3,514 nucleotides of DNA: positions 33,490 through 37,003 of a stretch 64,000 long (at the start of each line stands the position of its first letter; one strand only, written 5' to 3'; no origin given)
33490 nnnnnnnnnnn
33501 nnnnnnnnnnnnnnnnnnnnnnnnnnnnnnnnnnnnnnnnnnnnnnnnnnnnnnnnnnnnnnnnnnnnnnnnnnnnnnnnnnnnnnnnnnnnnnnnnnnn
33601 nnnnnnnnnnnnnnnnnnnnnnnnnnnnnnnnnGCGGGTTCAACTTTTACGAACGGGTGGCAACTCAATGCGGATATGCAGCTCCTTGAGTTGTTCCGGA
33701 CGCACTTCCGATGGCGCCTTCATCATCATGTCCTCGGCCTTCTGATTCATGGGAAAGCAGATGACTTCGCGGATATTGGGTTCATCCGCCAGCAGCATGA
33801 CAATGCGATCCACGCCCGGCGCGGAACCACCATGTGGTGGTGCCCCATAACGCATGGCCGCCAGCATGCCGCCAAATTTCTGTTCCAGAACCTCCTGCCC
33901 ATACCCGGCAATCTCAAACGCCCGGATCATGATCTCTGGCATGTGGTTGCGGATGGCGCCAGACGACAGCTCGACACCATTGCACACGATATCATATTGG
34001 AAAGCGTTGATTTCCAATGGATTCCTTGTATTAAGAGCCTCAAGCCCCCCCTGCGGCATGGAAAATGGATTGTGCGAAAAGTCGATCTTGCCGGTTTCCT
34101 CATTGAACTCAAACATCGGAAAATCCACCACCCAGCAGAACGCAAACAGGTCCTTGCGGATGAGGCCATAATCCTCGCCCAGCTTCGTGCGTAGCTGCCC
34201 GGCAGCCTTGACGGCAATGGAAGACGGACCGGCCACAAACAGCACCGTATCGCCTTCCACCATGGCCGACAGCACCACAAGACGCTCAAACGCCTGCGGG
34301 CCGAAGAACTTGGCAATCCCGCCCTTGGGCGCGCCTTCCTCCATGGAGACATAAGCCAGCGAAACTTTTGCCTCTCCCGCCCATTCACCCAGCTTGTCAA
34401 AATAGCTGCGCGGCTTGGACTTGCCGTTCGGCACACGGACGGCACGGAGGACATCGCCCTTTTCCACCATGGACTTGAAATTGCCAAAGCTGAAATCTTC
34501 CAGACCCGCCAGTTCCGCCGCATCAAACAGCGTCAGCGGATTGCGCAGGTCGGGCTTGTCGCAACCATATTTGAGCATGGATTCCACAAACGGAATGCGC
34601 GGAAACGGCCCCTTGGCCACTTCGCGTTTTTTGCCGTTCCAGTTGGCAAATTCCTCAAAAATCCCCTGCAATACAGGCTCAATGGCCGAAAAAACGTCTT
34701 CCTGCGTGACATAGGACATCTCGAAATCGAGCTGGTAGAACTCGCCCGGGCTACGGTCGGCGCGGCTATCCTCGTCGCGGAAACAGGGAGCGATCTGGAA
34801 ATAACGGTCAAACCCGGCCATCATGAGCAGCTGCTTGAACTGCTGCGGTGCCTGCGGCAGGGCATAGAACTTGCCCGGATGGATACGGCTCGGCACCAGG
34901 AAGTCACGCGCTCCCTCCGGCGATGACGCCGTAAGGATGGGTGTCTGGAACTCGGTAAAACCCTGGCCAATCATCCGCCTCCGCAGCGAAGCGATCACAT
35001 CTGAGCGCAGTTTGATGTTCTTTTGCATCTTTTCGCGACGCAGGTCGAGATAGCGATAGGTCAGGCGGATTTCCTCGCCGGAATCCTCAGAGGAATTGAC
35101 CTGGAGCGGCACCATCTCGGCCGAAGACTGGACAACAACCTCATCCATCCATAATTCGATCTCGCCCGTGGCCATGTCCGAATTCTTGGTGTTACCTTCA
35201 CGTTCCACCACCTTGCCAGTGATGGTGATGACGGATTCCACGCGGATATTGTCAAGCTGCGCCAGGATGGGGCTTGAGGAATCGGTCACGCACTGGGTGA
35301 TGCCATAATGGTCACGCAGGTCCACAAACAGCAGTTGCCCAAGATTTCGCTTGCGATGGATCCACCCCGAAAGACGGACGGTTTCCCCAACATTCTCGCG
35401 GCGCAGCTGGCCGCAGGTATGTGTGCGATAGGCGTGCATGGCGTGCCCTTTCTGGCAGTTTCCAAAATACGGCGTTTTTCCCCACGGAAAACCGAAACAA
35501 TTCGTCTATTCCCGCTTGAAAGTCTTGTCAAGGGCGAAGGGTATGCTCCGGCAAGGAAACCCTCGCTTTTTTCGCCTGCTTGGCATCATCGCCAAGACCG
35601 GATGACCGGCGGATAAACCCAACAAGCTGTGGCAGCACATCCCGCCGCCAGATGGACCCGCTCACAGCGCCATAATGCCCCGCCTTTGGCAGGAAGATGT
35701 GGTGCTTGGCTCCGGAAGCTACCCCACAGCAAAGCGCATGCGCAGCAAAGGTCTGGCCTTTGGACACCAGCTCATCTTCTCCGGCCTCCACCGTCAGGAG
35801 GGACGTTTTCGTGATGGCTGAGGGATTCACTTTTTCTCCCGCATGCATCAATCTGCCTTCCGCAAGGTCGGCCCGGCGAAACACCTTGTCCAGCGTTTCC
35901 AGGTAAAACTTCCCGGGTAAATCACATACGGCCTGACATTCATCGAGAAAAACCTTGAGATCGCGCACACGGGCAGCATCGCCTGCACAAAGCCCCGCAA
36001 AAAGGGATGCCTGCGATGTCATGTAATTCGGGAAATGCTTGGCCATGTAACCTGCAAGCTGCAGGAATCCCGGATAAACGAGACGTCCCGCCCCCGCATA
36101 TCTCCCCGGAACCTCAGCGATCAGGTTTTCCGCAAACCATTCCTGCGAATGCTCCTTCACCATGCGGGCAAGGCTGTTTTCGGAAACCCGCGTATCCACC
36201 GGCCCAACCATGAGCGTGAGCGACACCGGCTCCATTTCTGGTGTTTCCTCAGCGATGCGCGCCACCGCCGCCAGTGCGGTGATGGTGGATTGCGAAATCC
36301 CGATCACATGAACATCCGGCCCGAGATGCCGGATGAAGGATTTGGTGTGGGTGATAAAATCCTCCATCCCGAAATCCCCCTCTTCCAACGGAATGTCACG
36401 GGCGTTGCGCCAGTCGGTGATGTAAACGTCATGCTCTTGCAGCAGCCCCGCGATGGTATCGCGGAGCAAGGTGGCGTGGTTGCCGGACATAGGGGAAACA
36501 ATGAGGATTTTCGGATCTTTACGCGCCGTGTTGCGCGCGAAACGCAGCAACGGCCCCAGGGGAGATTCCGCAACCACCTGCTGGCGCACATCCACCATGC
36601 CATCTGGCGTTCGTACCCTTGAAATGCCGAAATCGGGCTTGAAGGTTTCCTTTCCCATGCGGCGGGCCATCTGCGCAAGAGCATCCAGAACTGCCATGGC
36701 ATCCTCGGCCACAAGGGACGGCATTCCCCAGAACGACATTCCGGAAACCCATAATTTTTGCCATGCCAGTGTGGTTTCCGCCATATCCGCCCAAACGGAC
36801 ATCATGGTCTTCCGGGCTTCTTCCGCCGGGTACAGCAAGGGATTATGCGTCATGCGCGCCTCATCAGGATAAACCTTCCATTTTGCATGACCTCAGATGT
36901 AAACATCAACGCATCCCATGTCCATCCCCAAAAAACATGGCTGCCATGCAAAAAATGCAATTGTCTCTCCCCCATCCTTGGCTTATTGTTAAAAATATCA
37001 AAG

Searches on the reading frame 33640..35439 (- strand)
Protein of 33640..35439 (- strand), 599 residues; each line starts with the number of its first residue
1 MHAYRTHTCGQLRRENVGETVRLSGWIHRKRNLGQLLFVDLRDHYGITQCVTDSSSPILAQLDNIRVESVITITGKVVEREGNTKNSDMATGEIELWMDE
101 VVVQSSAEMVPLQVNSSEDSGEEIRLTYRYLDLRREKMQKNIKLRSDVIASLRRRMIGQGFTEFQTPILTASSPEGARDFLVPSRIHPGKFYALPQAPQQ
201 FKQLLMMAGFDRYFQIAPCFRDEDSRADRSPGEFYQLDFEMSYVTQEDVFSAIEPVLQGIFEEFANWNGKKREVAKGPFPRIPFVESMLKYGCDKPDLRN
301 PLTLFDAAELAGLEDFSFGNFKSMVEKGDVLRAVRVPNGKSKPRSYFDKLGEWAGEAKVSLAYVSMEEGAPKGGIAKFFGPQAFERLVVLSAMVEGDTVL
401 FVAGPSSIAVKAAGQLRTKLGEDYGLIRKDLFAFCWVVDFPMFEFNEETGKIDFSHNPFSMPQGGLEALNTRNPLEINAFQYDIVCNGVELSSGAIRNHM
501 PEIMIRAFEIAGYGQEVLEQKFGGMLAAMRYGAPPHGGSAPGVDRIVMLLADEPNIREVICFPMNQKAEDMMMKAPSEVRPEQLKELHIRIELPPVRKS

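Call 10: search_protein_families(library=ncbifam, proteins=[window:33640-35439:-], max_evalue=0.00001)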
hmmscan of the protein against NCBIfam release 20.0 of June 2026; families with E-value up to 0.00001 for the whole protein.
window:33640-35439:- (599 aa): 15 families
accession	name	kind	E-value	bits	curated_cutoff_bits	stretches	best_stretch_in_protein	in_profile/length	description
NF001750.0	PRK00476.1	equivalog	2.1e-237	789.2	443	1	1-592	1-587/590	aspartate--tRNA ligase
TIGR00459.1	aspS_bact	equivalog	2.8e-184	613.7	373.85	1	5-590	3-582/586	aspartate--tRNA ligase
NF009460.0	PRK12820.1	equivalog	1.6e-135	453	1379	1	7-589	24-615/723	bifunctional aspartyl-tRNA synthetase/aspartyl/glutamyl-tRNA amidotransferase subunit C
NF003483.0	PRK05159.1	equivalog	7.7e-70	235.9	353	2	4-276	3-270/438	aspartate--tRNA(Asn) ligase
TIGR00458.1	aspS_nondisc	equivalog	2.3e-62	211.4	368.4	2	12-274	6-263/428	aspartate--tRNA(Asn) ligase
NF003037.0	PRK03932.1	equivalog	8.3e-38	130.5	414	1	13-264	11-262/451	asparagine--tRNA ligase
NF001756.1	PRK00484.1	subfamily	1.9e-37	129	468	2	14-292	47-322/488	lysine--tRNA ligase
TIGR00457.1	asnS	equivalog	8.6e-36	123.7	342.6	1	14-263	12-263/455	asparagine--tRNA ligase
TIGR00499.1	lysS_bact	equivalog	1e-34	120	427.6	2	11-294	46-327/496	lysine--tRNA ligase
NF002821.0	PRK02983.1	equivalog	2e-32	112.2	742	2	4-237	645-872/1102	bifunctional lysylphosphatidylglycerol synthetase/lysine--tRNA ligase LysX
NF009101.0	PRK12445.1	subfamily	1.6e-21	76.5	1026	1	21-262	68-303/505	lysine--tRNA ligase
NF005054.0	PRK06462.1-4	equivalog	2.6e-14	53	309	1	129-295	12-193/318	asparagine synthetase A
TIGR00462.1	genX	equivalog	1.2e-11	44.7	286.9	0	143-267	2-130/304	EF-P lysine aminoacylase EpmA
NF005052.0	PRK06462.1-1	equivalog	2.7e-11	43.2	368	1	122-271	31-180/353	asparagine synthetase A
NF006828.0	PRK09350.1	equivalog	7.6e-11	41.8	264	0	483-566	237-324/325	elongation factor P--(R)-beta-lysine ligase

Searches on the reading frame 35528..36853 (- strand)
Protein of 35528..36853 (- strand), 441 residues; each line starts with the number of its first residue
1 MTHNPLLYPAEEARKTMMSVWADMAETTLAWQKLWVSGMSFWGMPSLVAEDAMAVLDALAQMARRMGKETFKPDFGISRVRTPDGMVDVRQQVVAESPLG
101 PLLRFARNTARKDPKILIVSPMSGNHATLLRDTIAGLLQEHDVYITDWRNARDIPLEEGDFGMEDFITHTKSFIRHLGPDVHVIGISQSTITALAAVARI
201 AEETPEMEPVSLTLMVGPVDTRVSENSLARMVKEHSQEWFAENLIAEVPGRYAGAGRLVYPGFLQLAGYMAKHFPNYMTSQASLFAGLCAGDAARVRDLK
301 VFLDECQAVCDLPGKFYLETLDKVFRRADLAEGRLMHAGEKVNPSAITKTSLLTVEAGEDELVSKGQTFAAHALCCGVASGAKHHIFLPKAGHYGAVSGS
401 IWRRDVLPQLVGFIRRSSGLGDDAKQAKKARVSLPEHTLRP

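Call 45: search_protein_families(library=pfam, proteins=[window:35528-36853:-], max_evalue=0.001)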
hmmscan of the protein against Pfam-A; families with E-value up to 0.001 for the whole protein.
window:35528-36853:- (441 aa): 2 families
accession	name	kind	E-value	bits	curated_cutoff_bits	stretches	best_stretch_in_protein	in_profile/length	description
PF06850.17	PHB_depo_C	-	1.9e-56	191.2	27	1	217-416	2-201/203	PHB de-polymerase C-terminus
PF12697.13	Abhydrolase_6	-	0.00039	21.6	26.3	1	133-323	19-177/217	Alpha/beta hydrolase family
